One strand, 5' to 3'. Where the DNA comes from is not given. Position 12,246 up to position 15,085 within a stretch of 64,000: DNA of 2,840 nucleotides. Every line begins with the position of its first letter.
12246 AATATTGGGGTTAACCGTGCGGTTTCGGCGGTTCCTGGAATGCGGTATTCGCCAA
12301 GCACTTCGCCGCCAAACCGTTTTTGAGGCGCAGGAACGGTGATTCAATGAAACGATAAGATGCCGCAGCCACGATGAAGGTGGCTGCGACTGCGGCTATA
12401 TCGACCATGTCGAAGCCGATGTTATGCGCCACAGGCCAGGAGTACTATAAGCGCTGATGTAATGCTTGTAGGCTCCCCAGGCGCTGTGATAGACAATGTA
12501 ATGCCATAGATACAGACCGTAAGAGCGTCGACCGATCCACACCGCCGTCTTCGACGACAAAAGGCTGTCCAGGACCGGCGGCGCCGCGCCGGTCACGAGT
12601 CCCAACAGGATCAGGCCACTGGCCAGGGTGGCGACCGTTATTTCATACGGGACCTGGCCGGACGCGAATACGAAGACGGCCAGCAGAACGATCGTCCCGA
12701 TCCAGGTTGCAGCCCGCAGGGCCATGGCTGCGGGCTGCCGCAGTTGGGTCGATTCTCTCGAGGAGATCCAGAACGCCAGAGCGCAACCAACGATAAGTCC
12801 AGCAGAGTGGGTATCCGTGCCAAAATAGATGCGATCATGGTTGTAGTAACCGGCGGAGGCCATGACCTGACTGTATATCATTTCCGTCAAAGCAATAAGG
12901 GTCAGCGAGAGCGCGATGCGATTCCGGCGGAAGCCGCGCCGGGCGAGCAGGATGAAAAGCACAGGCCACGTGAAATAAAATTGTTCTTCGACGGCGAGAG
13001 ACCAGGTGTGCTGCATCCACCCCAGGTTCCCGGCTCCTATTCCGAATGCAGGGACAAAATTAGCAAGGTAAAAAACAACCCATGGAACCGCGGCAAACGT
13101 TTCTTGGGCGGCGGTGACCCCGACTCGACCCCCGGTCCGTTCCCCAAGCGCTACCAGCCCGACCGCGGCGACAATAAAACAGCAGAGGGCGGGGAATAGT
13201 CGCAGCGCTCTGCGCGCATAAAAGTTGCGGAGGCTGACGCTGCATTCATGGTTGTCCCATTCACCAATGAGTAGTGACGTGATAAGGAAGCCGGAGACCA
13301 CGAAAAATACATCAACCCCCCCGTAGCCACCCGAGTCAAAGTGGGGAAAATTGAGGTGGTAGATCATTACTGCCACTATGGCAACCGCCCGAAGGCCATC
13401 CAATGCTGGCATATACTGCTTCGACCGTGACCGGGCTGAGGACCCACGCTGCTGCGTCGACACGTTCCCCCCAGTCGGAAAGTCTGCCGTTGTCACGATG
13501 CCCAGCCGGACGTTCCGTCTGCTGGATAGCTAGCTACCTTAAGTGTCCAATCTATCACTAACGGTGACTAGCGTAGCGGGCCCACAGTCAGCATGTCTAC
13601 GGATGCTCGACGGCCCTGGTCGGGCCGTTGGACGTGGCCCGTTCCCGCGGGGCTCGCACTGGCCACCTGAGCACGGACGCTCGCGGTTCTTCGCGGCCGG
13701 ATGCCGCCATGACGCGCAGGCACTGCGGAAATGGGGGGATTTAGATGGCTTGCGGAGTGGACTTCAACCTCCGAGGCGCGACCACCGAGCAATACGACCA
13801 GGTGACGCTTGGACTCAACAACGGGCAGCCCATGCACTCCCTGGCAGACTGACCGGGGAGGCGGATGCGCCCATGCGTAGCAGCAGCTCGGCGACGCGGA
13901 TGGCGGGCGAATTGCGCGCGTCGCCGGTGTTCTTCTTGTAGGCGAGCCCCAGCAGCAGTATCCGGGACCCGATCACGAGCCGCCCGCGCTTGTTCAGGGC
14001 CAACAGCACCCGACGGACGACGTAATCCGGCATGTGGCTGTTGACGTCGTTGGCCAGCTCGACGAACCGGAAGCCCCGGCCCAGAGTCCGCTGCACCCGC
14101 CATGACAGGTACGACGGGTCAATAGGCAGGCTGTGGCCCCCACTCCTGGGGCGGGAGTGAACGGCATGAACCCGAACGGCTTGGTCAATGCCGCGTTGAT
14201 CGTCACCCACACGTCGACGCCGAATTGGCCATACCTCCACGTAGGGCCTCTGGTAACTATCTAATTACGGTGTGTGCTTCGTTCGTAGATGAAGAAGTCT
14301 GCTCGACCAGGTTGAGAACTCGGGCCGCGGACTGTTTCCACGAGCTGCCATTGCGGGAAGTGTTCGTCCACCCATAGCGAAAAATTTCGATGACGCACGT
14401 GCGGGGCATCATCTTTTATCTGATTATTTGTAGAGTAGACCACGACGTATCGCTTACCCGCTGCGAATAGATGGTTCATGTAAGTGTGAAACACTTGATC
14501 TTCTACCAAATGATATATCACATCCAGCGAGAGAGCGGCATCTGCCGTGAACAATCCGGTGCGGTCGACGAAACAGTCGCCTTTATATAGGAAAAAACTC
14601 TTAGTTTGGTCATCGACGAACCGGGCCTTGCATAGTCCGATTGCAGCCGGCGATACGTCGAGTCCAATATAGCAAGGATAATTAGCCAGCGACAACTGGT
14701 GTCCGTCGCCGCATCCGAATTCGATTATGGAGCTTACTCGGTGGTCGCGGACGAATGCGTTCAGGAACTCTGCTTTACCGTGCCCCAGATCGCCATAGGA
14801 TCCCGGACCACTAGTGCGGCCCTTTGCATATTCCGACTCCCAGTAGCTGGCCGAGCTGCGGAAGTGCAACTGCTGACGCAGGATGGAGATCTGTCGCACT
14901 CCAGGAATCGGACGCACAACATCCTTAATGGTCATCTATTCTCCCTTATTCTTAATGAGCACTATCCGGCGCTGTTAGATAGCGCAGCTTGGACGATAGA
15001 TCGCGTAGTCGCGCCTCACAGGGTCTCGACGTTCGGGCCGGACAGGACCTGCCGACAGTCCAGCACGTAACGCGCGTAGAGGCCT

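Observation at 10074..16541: Triplicated promoter-plus-leader element upstream of three transcription units of the sugar locus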

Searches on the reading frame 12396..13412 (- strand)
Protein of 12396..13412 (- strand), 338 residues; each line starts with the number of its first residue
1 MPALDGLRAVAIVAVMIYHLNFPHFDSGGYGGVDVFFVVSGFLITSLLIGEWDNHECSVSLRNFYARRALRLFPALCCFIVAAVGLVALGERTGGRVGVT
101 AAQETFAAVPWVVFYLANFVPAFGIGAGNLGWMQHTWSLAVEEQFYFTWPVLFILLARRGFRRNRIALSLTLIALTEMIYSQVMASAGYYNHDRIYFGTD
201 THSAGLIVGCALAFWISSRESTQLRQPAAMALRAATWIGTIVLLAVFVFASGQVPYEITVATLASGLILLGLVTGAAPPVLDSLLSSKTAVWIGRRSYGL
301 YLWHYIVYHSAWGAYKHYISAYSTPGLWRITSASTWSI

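Call 13: search_protein_families(library=pfam, proteins=[window:12396-13412:-])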
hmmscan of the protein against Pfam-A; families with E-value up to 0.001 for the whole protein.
window:12396-13412:- (338 aa): 1 family
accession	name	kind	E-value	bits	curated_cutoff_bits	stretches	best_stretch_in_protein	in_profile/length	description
PF01757.29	Acyl_transf_3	-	5e-26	92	31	1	3-330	3-310/326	Acyltransferase domain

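Call 81: find_homologous_proteins(query=window:12396-13412:-, max_evalue=1e-30)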
Query window:12396-13412:- (338 aa): 1865 proteins with E <= 1e-30 among 8000 candidates; the best 120 are listed.
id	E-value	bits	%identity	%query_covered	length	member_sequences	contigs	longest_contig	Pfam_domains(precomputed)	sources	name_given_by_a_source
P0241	6.0e-173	593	83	96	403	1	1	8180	PF01757.29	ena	-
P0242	7.0e-168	576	83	97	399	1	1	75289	PF01757.29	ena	-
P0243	1.3e-167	575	79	97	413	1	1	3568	PF01757.29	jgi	jgi:peptidoglycan/LPS O-acetylase OafA/YrhL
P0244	1.2e-146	506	83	86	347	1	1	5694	PF01757.29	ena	-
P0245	1.7e-128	447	100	61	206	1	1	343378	PF01757.29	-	-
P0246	1.7e-112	394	84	64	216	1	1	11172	PF01757.29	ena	-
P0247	3.4e-106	373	57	92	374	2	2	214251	PF01757.29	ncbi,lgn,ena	-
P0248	5.8e-102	359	56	92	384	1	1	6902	PF01757.29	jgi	jgi:peptidoglycan/LPS O-acetylase OafA/YrhL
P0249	3.8e-97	344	54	96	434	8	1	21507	PF01757.29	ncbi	-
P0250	7.7e-94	333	55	91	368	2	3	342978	PF01757.29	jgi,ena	-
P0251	1.3e-92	329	54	92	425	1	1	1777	PF01757.29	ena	-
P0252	2.7e-91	324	54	95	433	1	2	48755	PF01757.29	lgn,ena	-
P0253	7.9e-91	323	53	96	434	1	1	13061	PF01757.29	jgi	jgi:peptidoglycan/LPS O-acetylase OafA/YrhL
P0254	2.4e-89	318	52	92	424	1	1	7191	PF01757.29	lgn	-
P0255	4.7e-89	317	49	98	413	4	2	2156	PF01757.29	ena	-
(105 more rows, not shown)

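Call 82: find_encoding_contigs(protein=P0242, flank=10000, max_places=2)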
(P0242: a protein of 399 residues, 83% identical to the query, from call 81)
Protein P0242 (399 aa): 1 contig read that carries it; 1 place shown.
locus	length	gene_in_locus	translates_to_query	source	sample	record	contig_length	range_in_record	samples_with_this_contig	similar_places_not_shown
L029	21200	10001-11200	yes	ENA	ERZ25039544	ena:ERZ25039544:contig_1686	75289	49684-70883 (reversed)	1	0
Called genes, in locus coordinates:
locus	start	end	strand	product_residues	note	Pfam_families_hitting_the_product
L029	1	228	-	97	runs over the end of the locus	PF01527:HTH_Tnp_1, PF13542:HTH_Tnp_ISL3 (weak), PF13518:HTH_28 (weak)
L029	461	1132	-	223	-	PF05050:Methyltransf_21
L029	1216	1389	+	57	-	PF13358:DDE_3 (weak)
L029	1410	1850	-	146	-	PF13358:DDE_3 (weak)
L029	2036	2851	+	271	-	PF02899:Phage_int_SAM_1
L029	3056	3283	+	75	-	PF00589:Phage_integrase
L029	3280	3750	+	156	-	-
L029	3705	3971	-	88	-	-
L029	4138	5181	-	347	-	PF02899:Phage_int_SAM_1, PF13495:Phage_int_SAM_4 (faint), PF00589:Phage_integrase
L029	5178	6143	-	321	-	PF00589:Phage_integrase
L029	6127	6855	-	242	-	PF00589:Phage_integrase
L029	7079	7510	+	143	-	PF02899:Phage_int_SAM_1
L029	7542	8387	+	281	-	PF00589:Phage_integrase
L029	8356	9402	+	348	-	-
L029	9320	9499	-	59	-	-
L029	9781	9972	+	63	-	-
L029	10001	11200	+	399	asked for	PF01757:Acyl_transf_3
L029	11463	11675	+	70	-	-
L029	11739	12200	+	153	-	PF13751:DDE_Tnp_1_6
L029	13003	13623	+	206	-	-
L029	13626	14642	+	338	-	PF13439:Glyco_transf_4, PF13579:Glyco_trans_4_4, PF00534:Glycos_transf_1, PF13692:Glyco_trans_1_4 (weak)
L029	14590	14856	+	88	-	PF00534:Glycos_transf_1, PF13524:Glyco_trans_1_2 (weak), PF13692:Glyco_trans_1_4 (weak)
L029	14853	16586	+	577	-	PF16889:Hepar_II_III_N, PF07940:Hepar_II_III_C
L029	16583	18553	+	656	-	PF00107:ADH_zinc_N, PF01408:GFO_IDH_MocA, PF22725:GFO_IDH_MocA_C3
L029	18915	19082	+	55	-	-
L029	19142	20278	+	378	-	PF00534:Glycos_transf_1, PF13692:Glyco_trans_1_4, PF20706:GT4-conflict (weak)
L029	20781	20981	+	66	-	-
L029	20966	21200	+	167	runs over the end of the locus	-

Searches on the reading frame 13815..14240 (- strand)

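Call 13: search_protein_families(library=pfam, proteins=[window:13815-14240:-])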
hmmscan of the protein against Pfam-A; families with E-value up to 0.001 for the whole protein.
window:13815-14240:- (141 aa): 1 family
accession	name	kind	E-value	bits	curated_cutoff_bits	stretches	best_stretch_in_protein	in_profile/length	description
PF03720.21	UDPG_MGDP_dh_C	-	1.9e-08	35.1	30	1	95-126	1-32/103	UDP-glucose/GDP-mannose dehydrogenase family, UDP binding domain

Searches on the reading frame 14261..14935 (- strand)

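Call 13: search_protein_families(library=pfam, proteins=[window:14261-14935:-])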
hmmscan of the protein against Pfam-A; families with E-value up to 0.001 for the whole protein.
window:14261-14935:- (224 aa): 3 families
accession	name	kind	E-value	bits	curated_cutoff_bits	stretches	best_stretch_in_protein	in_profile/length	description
PF13489.12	Methyltransf_23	-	3.1e-05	24.2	27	1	58-169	13-118/164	Methyltransferase domain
PF08242.18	Methyltransf_12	-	4e-05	24.7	30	1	71-146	1-80/98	Methyltransferase domain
PF13649.12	Methyltransf_25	-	0.00042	21.4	27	1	70-156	1-89/97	Methyltransferase domain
